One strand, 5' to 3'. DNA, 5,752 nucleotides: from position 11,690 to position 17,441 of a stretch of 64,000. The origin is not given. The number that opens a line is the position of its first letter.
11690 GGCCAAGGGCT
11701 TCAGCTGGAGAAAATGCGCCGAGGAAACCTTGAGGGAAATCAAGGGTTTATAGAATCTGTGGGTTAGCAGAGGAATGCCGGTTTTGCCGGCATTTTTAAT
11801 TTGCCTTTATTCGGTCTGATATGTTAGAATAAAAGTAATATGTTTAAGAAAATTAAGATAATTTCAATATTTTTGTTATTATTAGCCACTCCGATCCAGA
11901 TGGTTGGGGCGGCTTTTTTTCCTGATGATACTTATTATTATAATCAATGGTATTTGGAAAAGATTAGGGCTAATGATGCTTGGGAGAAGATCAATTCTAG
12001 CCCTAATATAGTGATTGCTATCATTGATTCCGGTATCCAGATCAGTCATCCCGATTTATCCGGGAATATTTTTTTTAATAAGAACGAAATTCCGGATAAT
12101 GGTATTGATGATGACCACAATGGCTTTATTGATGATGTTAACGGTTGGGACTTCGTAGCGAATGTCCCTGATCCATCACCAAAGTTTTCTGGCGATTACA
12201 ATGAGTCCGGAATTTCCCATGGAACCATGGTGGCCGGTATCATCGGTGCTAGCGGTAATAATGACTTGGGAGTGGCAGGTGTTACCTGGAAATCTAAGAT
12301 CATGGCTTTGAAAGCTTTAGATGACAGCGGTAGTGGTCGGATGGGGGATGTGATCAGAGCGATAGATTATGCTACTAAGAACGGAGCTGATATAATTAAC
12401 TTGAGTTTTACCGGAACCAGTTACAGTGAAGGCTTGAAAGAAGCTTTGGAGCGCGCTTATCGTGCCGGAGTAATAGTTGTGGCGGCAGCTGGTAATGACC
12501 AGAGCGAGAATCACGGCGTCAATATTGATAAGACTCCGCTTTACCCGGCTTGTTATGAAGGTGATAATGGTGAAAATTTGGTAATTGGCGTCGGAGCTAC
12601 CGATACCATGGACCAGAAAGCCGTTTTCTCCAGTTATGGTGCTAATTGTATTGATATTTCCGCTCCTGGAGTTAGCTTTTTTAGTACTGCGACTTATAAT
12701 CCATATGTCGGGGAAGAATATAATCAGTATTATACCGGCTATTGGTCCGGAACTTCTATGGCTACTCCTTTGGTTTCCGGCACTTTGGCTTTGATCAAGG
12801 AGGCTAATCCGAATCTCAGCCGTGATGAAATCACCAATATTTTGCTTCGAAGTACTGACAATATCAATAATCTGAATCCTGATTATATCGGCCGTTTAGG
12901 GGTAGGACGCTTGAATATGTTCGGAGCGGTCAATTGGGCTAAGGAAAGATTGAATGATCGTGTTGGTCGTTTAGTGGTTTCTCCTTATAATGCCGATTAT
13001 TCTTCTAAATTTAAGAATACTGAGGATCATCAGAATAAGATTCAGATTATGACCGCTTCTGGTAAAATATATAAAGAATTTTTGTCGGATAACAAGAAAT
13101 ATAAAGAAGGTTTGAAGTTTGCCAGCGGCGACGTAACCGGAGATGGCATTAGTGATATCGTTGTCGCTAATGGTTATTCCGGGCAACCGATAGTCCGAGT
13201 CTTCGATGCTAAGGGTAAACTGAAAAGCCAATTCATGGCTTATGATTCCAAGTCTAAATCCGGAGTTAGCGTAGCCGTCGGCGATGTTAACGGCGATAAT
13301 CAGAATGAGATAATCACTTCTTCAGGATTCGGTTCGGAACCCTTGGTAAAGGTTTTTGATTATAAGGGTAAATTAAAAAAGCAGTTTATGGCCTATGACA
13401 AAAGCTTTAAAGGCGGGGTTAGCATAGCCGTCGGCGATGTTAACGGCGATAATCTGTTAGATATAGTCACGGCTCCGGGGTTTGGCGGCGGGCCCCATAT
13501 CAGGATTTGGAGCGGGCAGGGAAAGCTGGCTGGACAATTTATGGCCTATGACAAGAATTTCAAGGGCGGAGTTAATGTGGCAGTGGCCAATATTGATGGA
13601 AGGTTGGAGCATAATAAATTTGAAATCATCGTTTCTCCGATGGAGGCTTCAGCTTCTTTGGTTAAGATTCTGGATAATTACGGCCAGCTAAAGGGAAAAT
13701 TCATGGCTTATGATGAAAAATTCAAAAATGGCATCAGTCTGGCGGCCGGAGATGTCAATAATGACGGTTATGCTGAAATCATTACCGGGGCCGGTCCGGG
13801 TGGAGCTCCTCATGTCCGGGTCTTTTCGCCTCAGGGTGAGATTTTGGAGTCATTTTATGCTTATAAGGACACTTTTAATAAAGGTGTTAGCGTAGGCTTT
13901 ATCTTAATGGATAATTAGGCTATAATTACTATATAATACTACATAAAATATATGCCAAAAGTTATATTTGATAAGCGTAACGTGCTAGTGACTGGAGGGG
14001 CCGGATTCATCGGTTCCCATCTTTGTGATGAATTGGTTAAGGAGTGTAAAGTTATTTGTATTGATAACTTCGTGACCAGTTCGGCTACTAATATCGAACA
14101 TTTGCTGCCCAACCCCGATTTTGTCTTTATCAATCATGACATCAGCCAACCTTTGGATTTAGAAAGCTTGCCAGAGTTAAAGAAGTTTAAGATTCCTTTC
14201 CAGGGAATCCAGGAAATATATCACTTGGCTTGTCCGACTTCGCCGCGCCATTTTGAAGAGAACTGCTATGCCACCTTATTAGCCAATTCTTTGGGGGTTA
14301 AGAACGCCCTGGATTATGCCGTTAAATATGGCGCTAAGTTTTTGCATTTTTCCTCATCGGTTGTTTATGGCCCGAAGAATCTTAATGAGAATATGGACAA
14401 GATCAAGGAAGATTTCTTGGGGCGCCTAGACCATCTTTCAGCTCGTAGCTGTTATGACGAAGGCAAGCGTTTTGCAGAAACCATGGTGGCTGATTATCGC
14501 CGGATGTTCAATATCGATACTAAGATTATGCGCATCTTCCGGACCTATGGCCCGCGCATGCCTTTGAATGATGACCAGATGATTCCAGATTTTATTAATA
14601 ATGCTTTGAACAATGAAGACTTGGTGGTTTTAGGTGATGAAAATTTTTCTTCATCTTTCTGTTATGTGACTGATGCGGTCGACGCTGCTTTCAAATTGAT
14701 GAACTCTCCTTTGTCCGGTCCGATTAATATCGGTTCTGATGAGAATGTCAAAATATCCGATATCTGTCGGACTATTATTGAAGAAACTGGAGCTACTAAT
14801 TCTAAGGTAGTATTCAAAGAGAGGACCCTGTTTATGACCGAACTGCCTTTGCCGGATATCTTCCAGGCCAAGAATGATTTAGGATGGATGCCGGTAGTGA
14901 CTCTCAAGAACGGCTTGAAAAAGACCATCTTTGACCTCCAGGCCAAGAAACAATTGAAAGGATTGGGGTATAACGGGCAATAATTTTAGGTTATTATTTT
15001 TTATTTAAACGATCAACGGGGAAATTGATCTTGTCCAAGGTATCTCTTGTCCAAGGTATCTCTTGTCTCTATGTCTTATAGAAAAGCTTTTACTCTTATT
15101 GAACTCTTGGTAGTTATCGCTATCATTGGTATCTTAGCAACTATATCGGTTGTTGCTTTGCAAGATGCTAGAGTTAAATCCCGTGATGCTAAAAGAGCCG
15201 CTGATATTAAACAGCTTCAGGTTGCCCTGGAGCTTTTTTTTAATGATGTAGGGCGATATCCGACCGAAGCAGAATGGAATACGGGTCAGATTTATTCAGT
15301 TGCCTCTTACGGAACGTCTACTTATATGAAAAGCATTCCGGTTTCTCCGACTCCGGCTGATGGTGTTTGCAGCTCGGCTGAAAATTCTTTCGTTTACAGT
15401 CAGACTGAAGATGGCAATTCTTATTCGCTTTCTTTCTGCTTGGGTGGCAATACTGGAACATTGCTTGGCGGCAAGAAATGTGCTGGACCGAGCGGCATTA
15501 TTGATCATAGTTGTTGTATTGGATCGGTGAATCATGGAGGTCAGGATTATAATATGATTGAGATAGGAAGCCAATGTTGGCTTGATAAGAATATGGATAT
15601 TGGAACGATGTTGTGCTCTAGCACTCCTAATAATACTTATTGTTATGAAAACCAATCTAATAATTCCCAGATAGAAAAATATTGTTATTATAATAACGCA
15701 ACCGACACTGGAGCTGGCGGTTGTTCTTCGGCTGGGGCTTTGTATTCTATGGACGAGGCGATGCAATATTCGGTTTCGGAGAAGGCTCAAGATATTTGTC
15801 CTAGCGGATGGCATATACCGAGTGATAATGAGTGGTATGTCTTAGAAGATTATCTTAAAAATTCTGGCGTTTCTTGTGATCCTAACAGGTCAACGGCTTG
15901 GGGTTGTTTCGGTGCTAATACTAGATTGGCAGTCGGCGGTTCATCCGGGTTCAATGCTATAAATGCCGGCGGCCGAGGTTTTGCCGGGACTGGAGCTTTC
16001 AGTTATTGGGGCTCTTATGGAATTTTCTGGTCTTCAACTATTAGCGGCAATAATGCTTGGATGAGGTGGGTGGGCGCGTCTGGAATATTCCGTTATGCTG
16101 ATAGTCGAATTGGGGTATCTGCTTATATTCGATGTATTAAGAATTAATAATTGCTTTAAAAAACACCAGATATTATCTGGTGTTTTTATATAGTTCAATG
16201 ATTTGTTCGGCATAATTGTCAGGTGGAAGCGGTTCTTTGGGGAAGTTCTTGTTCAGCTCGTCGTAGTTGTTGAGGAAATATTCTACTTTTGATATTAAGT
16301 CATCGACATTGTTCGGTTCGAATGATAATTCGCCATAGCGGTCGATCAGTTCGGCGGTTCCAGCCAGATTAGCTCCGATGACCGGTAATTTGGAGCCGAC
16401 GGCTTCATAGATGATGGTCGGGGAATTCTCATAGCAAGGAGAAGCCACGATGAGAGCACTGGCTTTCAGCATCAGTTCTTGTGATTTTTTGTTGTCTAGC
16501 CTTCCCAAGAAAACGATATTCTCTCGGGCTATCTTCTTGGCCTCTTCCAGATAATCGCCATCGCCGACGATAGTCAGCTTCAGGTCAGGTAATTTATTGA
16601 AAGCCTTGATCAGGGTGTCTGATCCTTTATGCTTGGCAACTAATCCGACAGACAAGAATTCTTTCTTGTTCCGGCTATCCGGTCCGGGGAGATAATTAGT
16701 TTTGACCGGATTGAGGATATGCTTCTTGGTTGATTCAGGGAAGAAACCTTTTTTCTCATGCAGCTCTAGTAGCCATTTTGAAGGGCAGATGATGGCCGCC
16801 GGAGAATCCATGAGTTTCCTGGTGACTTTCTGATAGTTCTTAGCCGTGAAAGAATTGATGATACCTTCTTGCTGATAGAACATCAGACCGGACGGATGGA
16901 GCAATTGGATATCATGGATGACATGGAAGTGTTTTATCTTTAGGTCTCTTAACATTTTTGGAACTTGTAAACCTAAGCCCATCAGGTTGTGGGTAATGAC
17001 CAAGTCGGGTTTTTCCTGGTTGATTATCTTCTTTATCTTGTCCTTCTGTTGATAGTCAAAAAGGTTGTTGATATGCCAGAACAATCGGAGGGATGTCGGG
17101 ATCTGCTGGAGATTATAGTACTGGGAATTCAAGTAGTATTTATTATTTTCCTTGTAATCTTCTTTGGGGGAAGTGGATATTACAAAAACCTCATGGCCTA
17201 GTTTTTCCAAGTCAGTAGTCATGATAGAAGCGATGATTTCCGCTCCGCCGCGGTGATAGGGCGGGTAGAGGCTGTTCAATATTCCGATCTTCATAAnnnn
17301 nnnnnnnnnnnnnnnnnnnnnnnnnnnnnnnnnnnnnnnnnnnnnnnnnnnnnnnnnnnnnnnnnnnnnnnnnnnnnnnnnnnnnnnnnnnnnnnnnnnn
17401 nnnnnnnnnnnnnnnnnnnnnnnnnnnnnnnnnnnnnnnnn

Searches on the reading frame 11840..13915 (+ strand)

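Call 43: search_protein_families(library=pfam, proteins=[window:11840-13915:+], max_evalue=0.001)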
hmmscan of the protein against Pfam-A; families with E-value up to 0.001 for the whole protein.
window:11840-13915:+ (692 aa): 3 families
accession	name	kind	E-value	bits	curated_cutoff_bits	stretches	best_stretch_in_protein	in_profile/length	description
PF00082.27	Peptidase_S8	-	6.7e-58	196.7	21.8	1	56-346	3-280/288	Subtilase family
PF01839.29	FG-GAP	-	7.3e-21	74.1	22.1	4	630-654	1-25/37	FG-GAP repeat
PF13517.12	FG-GAP_3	-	7.4e-16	58.9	26.9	1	431-492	1-60/61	FG-GAP-like repeat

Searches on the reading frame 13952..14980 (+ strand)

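Call 43: search_protein_families(library=pfam, proteins=[window:13952-14980:+], max_evalue=0.001)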
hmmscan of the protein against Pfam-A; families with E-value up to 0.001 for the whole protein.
window:13952-14980:+ (343 aa): 7 families
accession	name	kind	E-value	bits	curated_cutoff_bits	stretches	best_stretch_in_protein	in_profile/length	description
PF01370.27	Epimerase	-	3.5e-40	138.4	20.9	1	11-261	1-240/240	NAD dependent epimerase/dehydratase family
PF16363.11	GDP_Man_Dehyd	-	7.9e-38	131.2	27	1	12-325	1-332/332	GDP-mannose 4,6 dehydratase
PF01073.25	3Beta_HSD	-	1.3e-13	51.1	22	1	12-245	1-224/280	3-beta hydroxysteroid dehydrogenase/isomerase family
PF07993.18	NAD_binding_4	-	5.6e-11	42.5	20.1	1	85-197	88-206/258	Male sterility protein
PF02719.21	Polysacc_synt_2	-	5e-08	32.9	20.2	1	11-281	1-249/293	Polysaccharide biosynthesis protein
PF04321.23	RmlD_sub_bind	-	1.6e-05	24.6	27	1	10-286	2-238/287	RmlD substrate binding domain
PF00106.31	adh_short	-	6.5e-05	22.9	26.6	0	10-71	2-65/195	short chain dehydrogenase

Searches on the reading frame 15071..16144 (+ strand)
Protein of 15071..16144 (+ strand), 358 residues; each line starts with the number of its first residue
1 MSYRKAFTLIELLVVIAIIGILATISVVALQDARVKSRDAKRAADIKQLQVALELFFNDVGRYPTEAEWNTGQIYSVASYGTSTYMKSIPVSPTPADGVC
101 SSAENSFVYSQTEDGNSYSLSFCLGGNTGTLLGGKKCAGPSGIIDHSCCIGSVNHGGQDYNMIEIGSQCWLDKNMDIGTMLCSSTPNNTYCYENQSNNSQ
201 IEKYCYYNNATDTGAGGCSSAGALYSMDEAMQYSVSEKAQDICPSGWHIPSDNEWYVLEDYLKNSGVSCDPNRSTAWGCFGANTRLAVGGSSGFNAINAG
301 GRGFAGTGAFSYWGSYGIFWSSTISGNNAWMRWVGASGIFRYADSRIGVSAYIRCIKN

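Call 4: search_protein_families(library=ncbifam, proteins=[window:15071-16144:+], max_evalue=0.01)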
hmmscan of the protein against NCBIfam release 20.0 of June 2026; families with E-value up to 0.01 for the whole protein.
window:15071-16144:+ (358 aa): 12 families
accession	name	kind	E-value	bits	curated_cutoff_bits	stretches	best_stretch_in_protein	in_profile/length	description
TIGR02145.1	Fib_succ_major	domain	2.7e-19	70.5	41.65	1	157-358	8-176/176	FISUMP domain-containing protein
TIGR01710.1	typeII_sec_gspG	equivalog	4e-12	46.3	88.85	1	6-68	2-64/134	type II secretion system major pseudopilin GspG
NF041775.1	typeIV_PilA_Myxo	equivalog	5.9e-10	39.5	400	1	5-114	11-127/214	type IV pilin protein PilA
TIGR02532.1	IV_pilin_GFxxxE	domain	8.7e-08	31.7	16.3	1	5-25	2-22/24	prepilin-type N-terminal cleavage/methylation domain-containing protein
TIGR01708.2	typeII_sec_gspH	equivalog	7.5e-07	29.3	80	1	7-46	4-43/169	type II secretion system minor pseudopilin GspH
NF007862.0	PRK10574.1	equivalog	3.6e-06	27.2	138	1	2-37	2-37/145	prepilin peptidase-dependent pilin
NF040999.1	pilin_ComGC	equivalog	6.1e-06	26.3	75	1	5-69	2-66/84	competence type IV pilus major pilin ComGC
TIGR02596.1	TIGR02596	subfamily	0.00031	20.9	70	1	7-33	1-27/196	Verru_Chthon cassette protein D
NF041013.1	T4P_ComGE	equivalog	0.00089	19.3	49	1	5-44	4-43/83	competence type IV pilus minor pilin ComGE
TIGR02599.1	TIGR02599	subfamily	0.0017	17.7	256.5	1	6-82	1-74/361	Verru_Chthon cassette protein C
TIGR01711.1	gspJ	equivalog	0.0063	16.4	64.85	1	6-60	2-57/192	type II secretion system minor pseudopilin GspJ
NF040982.1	ComGD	equivalog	0.007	16.8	70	0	5-31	2-28/139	competence type IV pilus minor pilin ComGD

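Call 5: search_protein_families(library=pfam, proteins=[window:15071-16144:+], max_evalue=0.01)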
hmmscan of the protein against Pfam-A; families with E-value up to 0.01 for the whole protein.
window:15071-16144:+ (358 aa): 2 families
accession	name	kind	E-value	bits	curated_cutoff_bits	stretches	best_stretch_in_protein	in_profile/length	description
PF09603.15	Fib_succ_major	-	1.9e-26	93.9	33.9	1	163-357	1-187/187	Fibrobacter succinogenes major domain (Fib_succ_major)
PF07963.17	N_methyl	-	3e-08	33.3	21.2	1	1-26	1-26/27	Prokaryotic N-terminal methylation motif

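Call 45: list_cluster_members(proteins=[P0001, P0101, window:15071-16144:+, window:15047-16144:+, window:37636-39084:+, window:44299-45483:+, window:56984-59236:+, window:61655-63046:+])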
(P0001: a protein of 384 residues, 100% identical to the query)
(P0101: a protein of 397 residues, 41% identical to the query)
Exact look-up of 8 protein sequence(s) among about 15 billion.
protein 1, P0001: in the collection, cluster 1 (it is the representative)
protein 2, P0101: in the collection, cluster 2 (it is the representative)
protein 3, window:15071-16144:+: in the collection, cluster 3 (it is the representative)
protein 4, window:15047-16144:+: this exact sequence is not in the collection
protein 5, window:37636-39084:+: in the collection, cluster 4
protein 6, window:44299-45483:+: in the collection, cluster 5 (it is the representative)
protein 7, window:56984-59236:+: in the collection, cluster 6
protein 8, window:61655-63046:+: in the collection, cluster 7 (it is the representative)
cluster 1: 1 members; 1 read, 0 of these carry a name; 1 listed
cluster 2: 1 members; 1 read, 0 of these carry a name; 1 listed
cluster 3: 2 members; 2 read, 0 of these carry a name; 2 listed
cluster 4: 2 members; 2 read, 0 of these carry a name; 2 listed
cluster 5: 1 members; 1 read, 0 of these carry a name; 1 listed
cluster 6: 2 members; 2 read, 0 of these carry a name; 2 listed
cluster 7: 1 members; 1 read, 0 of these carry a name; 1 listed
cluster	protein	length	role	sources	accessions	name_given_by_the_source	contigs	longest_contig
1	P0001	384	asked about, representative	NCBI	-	-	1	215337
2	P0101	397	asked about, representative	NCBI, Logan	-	-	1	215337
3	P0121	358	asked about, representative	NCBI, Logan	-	-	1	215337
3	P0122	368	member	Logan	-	-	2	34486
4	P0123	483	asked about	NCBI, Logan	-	-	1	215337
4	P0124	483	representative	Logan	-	-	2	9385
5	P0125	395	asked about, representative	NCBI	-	-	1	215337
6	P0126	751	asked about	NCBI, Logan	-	-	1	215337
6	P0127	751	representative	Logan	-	-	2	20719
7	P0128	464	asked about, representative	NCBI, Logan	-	-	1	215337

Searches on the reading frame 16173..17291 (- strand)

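Call 43: search_protein_families(library=pfam, proteins=[window:16173-17291:-], max_evalue=0.001)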
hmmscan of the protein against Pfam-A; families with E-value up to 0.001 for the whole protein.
window:16173-17291:- (372 aa): 4 families
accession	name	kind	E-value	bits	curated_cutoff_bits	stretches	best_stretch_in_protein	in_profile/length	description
PF00534.26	Glycos_transf_1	-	2.1e-21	76.7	26.4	1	208-350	14-165/172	Glycosyl transferases group 1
PF13692.12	Glyco_trans_1_4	-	4.2e-17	63.2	27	1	210-342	2-142/142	Glycosyl transferases group 1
PF13439.12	Glyco_transf_4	-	1.7e-16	61.2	28.5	1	15-197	2-167/170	Glycosyltransferase Family 4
PF13579.12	Glyco_trans_4_4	-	1e-05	26.4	29.7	1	15-186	1-150/158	Glycosyl transferase 4-like domain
